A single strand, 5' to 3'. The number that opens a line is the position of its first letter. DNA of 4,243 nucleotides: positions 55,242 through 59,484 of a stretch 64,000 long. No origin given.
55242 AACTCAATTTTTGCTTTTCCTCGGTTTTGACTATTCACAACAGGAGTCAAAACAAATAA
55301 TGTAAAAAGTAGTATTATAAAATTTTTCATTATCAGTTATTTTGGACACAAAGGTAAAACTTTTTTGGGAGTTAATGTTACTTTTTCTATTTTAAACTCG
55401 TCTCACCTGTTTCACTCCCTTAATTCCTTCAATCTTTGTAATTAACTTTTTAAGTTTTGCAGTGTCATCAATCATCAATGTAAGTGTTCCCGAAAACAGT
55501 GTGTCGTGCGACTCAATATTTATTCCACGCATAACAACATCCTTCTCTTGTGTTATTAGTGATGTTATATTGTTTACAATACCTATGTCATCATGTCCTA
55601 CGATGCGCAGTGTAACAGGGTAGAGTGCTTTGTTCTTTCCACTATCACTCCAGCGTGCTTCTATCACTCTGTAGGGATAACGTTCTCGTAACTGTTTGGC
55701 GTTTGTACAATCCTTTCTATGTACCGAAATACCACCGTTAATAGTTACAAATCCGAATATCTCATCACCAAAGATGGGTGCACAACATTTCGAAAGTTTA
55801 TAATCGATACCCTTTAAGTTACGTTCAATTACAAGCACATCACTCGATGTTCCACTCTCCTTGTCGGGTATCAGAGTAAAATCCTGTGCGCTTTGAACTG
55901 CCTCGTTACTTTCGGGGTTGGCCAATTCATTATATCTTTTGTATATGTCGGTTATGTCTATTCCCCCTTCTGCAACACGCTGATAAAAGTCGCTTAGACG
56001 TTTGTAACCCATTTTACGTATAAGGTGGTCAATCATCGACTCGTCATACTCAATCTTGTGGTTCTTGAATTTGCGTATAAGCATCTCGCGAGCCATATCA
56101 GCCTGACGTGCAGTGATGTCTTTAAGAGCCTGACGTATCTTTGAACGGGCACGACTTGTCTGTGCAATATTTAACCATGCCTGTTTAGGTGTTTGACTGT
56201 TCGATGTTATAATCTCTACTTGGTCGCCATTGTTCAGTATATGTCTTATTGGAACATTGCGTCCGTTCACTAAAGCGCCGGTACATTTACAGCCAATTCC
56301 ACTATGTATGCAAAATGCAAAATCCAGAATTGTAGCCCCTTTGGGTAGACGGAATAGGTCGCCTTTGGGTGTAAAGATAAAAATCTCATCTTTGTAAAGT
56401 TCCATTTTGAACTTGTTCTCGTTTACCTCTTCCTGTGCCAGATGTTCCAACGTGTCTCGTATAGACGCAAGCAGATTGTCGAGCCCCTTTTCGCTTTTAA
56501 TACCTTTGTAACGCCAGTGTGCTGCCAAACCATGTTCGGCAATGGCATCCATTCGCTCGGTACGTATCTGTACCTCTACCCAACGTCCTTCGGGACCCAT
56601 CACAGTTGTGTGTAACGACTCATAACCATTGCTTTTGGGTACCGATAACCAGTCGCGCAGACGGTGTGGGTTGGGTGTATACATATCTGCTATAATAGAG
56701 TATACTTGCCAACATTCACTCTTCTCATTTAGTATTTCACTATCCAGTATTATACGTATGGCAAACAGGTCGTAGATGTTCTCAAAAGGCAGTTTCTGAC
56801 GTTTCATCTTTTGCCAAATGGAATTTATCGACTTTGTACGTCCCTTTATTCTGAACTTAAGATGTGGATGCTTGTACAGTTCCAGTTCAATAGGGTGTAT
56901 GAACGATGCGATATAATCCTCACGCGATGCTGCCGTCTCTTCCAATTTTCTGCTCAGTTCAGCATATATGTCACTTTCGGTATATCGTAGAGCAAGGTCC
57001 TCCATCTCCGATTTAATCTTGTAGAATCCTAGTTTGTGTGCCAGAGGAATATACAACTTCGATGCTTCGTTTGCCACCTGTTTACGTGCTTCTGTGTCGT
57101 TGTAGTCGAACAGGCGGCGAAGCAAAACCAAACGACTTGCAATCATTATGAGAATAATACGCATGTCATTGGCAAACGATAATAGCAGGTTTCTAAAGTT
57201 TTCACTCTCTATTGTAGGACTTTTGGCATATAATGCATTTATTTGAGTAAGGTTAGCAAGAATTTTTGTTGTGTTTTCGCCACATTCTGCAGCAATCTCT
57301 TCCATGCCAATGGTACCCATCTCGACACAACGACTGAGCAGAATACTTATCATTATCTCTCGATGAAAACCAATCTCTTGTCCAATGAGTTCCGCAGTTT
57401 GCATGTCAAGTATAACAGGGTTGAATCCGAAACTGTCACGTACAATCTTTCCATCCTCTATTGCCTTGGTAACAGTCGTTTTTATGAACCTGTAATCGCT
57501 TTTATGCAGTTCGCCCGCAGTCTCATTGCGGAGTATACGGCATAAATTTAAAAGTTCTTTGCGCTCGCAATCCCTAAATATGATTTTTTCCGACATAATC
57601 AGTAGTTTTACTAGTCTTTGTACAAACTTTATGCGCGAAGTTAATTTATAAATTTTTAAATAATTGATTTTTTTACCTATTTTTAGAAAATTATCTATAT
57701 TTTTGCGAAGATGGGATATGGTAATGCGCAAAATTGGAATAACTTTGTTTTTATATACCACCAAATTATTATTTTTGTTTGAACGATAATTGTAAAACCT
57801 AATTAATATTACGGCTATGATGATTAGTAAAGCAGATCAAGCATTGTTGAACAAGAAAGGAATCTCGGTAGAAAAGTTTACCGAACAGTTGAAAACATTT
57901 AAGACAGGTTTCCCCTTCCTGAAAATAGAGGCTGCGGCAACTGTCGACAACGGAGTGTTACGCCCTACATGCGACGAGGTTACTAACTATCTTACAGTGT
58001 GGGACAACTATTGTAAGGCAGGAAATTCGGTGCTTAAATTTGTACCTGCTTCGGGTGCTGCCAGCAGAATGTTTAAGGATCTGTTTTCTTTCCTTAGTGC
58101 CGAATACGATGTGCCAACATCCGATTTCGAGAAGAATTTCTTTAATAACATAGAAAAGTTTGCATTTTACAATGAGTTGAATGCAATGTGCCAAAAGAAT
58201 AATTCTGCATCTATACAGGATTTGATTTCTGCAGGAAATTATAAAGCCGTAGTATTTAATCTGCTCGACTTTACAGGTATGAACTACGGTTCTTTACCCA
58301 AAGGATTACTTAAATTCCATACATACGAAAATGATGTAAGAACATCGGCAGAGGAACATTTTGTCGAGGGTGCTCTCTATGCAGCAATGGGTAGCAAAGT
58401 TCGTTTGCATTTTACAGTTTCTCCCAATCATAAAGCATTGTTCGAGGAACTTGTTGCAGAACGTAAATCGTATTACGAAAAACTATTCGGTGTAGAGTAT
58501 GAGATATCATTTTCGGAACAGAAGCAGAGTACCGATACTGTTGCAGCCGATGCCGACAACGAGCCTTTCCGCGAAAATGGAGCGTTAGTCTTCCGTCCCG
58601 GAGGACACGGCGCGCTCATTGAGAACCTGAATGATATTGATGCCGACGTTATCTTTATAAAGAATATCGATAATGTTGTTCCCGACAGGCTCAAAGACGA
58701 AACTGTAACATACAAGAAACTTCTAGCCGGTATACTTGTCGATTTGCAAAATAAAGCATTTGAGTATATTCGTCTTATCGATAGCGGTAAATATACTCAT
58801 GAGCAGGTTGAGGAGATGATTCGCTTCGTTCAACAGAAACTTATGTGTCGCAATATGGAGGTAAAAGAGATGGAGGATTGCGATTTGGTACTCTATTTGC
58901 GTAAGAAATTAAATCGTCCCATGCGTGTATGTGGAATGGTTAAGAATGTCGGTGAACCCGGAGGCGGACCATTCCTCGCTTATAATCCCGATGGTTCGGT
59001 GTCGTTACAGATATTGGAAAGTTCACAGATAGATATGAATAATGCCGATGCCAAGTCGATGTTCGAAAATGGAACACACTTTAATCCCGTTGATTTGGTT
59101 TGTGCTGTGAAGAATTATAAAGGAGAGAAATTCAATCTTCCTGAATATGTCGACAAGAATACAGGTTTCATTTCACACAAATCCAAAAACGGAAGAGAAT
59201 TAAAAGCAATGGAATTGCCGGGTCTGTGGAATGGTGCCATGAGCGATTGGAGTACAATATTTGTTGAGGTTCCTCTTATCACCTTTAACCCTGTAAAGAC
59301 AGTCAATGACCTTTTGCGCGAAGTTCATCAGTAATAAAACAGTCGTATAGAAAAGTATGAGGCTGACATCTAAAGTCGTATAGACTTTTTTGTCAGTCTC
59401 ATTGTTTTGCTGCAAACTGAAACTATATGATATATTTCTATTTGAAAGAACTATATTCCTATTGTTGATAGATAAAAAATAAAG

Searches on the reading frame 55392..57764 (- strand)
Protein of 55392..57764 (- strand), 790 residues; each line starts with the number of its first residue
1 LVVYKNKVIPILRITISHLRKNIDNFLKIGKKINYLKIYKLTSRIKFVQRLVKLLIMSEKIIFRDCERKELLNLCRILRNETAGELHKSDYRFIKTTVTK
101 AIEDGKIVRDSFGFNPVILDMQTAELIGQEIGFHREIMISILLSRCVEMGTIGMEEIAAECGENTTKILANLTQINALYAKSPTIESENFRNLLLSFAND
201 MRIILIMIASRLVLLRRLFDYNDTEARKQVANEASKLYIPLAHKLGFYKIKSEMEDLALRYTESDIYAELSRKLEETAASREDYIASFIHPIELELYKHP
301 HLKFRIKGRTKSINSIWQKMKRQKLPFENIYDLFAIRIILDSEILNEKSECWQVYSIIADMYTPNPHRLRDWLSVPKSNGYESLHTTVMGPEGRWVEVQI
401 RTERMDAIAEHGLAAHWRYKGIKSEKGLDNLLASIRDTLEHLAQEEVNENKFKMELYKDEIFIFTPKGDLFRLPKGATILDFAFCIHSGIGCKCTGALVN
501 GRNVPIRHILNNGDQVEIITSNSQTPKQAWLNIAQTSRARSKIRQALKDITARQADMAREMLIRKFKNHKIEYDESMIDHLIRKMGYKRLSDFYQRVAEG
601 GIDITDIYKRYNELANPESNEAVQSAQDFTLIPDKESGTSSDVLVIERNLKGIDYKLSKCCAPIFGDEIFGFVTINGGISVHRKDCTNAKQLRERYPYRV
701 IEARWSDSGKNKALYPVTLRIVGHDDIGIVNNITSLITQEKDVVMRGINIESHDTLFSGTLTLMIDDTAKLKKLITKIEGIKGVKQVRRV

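Call 5: search_protein_families(library=pfam, proteins=[window:55392-57764:-], max_evalue=0.01)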
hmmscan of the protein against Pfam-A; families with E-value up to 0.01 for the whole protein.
window:55392-57764:- (790 aa): 6 families
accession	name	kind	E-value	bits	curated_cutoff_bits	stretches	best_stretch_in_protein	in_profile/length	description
PF04607.23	RelA_SpoT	-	9.9e-38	129.3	27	1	308-421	1-110/113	Region found in RelA / SpoT proteins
PF02824.27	TGS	-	5.3e-20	71.7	22.2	1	461-520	1-60/60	TGS domain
PF13328.12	HD_4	-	1.1e-18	67.8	27.2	1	121-247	24-155/156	HD domain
PF13291.12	ACT_4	-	1.6e-16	61.2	27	1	714-789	4-80/80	ACT domain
PF19296.4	RelA_AH_RIS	-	3.8e-08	34.1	23.8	1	532-624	2-95/185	RelA/SpoT, AH and RIS domains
PF01255.24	Prenyltransf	-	0.0003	20.9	27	1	518-594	104-180/219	Putative undecaprenyl diphosphate synthase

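Call 6: search_protein_families(library=phrogs, proteins=[window:55392-57764:-], max_evalue=0.01)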
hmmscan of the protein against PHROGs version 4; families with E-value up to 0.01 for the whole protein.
window:55392-57764:- (790 aa): 0 families

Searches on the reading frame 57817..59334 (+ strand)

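Call 5: search_protein_families(library=pfam, proteins=[window:57817-59334:+], max_evalue=0.01)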
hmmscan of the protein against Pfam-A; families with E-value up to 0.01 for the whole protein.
window:57817-59334:+ (505 aa): 1 family
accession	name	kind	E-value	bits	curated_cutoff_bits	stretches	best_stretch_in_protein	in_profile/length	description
PF14134.11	DUF4301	-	1.3e-235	783.5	27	1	5-505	2-507/507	Domain of unknown function (DUF4301)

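Call 6: search_protein_families(library=phrogs, proteins=[window:57817-59334:+], max_evalue=0.01)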
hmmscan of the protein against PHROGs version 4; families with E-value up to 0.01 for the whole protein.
window:57817-59334:+ (505 aa): 0 families
